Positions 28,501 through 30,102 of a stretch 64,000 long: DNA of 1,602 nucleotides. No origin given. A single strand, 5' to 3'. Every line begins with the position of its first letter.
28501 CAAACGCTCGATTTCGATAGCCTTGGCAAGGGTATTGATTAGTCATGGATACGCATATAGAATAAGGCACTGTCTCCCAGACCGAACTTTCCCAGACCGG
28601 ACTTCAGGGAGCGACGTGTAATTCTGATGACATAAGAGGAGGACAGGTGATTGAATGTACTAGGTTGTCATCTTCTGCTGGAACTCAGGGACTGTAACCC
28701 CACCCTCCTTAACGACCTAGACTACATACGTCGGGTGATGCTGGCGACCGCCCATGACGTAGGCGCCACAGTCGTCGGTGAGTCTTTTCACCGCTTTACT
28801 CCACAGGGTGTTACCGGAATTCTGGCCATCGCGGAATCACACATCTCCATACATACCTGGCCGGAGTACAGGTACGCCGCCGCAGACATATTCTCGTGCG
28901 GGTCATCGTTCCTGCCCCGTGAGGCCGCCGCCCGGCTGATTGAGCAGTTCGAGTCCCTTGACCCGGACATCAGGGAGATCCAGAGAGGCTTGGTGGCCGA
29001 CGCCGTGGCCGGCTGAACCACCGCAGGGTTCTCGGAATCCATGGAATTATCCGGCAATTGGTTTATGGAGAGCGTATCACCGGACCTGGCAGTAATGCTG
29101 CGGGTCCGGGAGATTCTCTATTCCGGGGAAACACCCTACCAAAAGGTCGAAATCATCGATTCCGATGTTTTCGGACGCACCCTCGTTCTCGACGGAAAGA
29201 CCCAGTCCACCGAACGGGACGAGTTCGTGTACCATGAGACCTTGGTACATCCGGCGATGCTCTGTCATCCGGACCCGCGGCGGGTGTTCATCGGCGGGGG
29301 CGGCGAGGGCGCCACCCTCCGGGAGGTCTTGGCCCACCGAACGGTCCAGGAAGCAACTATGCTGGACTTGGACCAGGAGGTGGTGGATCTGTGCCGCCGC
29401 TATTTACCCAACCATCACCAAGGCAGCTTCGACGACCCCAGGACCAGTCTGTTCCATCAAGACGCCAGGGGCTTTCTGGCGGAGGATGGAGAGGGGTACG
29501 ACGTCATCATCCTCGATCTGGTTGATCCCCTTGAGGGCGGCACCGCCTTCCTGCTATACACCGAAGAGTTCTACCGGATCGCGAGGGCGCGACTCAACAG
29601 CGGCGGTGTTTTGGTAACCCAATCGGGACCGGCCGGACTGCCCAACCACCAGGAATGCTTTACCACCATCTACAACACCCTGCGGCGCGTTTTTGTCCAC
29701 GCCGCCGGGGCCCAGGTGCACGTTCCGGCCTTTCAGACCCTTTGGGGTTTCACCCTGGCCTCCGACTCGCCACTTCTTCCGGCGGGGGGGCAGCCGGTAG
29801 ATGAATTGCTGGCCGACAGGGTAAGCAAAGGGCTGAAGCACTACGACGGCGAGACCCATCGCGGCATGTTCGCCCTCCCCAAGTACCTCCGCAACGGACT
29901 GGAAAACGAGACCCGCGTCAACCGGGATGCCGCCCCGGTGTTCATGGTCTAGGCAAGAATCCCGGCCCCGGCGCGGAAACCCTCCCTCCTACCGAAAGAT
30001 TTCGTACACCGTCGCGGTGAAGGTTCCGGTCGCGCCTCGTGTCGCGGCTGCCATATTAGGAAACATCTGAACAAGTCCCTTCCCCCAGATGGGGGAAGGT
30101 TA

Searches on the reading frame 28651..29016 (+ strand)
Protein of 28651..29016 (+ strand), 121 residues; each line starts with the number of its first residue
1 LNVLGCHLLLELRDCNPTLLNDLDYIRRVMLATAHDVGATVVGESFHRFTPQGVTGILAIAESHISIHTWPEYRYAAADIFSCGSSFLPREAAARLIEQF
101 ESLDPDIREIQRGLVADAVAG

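Call 6: search_protein_families(library=pfam, proteins=[window:28651-29016:+], max_evalue=0.01)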
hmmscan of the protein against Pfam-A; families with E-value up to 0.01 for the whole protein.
window:28651-29016:+ (121 aa): 1 family
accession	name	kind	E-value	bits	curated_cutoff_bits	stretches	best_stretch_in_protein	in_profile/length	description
PF02675.21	AdoMet_dc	-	3.6e-37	127.4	25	1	7-113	1-107/107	S-adenosylmethionine decarboxylase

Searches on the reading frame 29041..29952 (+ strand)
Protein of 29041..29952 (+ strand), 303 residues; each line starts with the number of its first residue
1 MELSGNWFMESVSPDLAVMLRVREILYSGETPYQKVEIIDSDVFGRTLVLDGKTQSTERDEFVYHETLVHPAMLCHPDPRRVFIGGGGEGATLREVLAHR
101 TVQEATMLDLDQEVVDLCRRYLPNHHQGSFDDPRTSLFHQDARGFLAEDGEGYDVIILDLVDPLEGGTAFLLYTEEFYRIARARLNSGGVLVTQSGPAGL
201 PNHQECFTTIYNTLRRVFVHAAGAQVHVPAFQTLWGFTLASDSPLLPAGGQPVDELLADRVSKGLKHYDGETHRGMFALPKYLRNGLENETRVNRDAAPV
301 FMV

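Call 6: search_protein_families(library=pfam, proteins=[window:29041-29952:+], max_evalue=0.01)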
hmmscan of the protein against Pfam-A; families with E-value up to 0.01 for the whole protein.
window:29041-29952:+ (303 aa): 3 families
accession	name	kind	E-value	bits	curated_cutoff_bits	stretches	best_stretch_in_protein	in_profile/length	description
PF01564.23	Spermine_synth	-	4e-41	141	22.9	1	61-243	1-179/186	Spermine/spermidine synthase domain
PF17284.7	Spermine_synt_N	-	1.8e-15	57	22.1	1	7-58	2-53/53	Spermidine synthase tetramerisation domain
PF08242.18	Methyltransf_12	-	0.0068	17.5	30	0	86-158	4-71/98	Methyltransferase domain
